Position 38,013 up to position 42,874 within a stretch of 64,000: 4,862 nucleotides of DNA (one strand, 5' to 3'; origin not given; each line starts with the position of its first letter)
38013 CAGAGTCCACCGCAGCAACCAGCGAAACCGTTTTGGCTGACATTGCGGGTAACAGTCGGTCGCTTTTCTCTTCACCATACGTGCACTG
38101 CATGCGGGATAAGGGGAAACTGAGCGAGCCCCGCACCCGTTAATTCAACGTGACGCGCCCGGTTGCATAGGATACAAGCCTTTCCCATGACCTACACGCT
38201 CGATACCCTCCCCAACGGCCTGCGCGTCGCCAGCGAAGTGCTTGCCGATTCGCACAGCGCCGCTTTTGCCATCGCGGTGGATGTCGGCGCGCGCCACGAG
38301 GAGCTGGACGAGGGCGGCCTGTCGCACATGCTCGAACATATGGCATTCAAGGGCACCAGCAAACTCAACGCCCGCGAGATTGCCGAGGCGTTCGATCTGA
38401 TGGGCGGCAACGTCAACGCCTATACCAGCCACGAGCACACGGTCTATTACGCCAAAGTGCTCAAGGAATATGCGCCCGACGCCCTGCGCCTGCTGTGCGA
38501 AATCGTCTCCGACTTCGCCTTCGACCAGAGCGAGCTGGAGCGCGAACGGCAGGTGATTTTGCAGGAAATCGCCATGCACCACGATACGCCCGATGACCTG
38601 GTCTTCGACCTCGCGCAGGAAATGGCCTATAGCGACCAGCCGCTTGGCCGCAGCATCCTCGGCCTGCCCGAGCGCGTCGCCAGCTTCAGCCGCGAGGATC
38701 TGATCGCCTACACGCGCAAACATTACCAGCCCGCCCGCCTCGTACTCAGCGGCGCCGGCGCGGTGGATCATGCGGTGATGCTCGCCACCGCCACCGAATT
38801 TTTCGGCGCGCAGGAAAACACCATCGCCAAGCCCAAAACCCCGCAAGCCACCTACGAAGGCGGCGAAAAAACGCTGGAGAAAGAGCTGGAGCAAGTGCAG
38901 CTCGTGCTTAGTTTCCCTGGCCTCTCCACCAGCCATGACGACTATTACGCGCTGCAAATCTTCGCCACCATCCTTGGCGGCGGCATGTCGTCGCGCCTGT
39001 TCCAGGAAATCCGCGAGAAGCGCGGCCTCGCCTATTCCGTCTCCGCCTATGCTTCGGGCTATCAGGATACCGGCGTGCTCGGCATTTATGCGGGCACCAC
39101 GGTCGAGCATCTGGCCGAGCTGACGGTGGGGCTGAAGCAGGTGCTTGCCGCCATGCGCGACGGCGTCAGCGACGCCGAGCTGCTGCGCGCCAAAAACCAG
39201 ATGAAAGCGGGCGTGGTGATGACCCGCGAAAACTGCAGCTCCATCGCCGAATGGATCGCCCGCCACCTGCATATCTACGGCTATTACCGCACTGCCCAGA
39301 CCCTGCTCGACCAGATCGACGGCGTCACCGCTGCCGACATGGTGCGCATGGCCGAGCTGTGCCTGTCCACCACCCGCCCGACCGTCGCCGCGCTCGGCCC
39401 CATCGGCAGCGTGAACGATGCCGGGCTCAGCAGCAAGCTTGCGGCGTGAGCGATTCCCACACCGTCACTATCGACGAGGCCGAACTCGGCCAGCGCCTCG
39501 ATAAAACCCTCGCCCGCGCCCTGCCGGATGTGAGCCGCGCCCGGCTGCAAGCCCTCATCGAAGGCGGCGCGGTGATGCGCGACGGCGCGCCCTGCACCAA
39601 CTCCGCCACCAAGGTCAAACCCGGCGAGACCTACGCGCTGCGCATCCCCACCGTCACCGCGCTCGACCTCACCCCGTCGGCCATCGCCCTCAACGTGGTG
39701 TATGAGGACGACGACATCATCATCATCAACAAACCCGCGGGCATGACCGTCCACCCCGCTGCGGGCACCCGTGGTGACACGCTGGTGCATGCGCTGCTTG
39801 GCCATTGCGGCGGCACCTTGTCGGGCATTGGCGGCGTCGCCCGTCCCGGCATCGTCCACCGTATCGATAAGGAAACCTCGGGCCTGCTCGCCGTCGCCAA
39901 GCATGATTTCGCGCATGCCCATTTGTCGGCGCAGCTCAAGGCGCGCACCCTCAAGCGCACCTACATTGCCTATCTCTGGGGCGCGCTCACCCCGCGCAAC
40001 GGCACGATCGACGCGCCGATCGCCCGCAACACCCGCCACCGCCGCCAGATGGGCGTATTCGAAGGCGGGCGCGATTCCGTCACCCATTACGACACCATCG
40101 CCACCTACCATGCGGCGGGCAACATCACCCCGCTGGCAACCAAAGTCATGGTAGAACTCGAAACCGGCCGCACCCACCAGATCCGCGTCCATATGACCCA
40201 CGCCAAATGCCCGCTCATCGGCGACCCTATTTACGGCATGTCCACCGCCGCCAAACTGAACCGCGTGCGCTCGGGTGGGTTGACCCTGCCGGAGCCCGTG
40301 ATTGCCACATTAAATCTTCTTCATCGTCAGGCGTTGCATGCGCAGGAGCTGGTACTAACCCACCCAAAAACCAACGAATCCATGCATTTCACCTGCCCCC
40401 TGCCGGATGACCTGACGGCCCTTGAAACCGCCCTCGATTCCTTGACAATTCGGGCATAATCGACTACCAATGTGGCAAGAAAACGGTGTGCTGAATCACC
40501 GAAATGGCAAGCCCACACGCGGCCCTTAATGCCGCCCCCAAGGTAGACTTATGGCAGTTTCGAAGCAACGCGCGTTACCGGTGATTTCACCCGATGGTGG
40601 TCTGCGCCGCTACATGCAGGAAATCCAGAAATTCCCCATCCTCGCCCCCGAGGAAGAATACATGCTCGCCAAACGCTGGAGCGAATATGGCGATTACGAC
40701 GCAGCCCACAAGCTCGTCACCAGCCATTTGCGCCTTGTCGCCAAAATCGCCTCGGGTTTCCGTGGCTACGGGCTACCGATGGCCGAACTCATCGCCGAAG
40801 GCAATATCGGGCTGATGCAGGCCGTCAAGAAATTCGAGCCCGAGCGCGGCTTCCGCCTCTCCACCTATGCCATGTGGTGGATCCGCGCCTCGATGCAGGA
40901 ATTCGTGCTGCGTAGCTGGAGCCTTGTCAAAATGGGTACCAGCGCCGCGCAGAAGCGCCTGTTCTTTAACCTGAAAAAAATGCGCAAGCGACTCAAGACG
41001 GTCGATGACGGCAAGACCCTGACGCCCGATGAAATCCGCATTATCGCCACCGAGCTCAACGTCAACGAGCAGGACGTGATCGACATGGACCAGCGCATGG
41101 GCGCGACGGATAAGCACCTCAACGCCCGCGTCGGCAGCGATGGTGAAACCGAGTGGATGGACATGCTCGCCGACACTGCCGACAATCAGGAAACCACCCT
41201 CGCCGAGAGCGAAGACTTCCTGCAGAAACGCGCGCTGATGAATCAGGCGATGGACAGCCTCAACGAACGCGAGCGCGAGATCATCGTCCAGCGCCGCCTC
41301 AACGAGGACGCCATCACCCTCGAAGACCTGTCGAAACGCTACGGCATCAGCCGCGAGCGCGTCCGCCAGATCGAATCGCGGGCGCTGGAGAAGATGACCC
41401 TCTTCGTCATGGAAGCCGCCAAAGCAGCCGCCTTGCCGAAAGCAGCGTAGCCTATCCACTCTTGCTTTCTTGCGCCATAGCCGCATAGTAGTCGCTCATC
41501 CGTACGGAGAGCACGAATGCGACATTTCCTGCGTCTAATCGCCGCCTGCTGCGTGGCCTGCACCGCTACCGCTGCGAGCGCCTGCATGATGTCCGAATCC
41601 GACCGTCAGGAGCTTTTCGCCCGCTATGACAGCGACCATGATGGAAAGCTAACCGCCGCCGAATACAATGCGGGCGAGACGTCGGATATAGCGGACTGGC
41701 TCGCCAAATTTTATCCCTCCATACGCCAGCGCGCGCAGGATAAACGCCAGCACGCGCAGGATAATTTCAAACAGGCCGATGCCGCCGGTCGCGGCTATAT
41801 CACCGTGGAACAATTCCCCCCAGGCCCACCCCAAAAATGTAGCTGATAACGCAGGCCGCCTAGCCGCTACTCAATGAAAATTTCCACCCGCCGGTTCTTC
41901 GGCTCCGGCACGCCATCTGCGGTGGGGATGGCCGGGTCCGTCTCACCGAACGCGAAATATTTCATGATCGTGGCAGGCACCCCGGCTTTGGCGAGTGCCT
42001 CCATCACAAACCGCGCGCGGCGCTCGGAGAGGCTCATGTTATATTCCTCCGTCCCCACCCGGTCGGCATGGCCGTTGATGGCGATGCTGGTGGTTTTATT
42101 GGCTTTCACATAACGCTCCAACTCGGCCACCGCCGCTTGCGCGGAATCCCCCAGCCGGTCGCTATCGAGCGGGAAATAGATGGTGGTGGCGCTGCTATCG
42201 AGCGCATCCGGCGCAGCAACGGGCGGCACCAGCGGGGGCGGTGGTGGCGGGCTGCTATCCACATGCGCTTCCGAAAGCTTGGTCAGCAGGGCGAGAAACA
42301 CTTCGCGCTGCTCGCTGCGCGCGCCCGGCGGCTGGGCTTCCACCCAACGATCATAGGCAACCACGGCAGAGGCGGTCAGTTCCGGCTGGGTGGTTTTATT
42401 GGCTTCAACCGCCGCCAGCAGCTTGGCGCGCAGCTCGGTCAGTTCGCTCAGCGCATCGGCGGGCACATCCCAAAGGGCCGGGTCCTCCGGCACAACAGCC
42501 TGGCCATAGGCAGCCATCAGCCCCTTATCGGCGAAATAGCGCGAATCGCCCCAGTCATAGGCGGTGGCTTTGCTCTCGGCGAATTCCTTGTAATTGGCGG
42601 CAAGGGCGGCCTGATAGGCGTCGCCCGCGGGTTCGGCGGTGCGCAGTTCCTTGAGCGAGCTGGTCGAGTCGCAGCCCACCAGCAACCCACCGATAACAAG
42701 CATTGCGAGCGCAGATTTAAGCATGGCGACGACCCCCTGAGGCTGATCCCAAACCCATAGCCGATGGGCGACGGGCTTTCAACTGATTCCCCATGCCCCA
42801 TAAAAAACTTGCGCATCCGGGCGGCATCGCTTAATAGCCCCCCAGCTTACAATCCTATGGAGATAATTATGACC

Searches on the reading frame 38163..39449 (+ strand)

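Call 13: search_protein_families(library=pfam, proteins=[window:38163-39449:+], max_evalue=0.001)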
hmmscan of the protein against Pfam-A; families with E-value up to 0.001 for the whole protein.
window:38163-39449:+ (428 aa): 2 families
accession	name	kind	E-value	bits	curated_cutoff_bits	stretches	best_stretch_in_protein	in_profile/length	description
PF05193.26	Peptidase_M16_C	-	3.1e-45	154.7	23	1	174-347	1-181/181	Peptidase M16 inactive domain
PF00675.25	Peptidase_M16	-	5.5e-40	137.1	22.3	1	21-167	1-147/149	Insulinase (Peptidase family M16)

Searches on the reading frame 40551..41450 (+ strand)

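Call 13: search_protein_families(library=pfam, proteins=[window:40551-41450:+], max_evalue=0.001)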
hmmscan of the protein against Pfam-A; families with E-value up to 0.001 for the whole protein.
window:40551-41450:+ (299 aa): 3 families
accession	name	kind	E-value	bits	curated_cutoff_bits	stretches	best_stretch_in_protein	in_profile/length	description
PF04542.20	Sigma70_r2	-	1e-17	64.1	24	1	55-122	1-68/71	Sigma-70 region 2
PF04545.22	Sigma70_r4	-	1.4e-16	60.2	24.1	1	233-282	1-48/50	Sigma-70, region 4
PF00140.25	Sigma70_r1_2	-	1.7e-07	31.5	22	1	18-45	3-30/34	Sigma-70 factor, region 1.2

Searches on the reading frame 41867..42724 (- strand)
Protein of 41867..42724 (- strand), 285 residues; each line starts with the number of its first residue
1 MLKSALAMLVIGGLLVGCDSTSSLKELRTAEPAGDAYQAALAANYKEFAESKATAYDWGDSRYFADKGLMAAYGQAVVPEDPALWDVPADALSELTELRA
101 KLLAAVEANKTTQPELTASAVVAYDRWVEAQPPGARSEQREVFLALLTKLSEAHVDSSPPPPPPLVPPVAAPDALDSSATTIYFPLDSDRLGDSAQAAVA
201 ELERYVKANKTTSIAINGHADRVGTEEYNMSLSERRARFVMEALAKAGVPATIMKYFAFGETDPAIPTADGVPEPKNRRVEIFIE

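Call 12: search_protein_families(library=pfam, proteins=[window:41867-42724:-], max_evalue=0.001)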
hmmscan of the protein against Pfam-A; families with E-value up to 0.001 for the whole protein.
window:41867-42724:- (285 aa): 1 family
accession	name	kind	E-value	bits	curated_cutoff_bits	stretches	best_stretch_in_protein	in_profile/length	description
PF00691.25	OmpA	-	7.2e-17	62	27.2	1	183-278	1-98/98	OmpA family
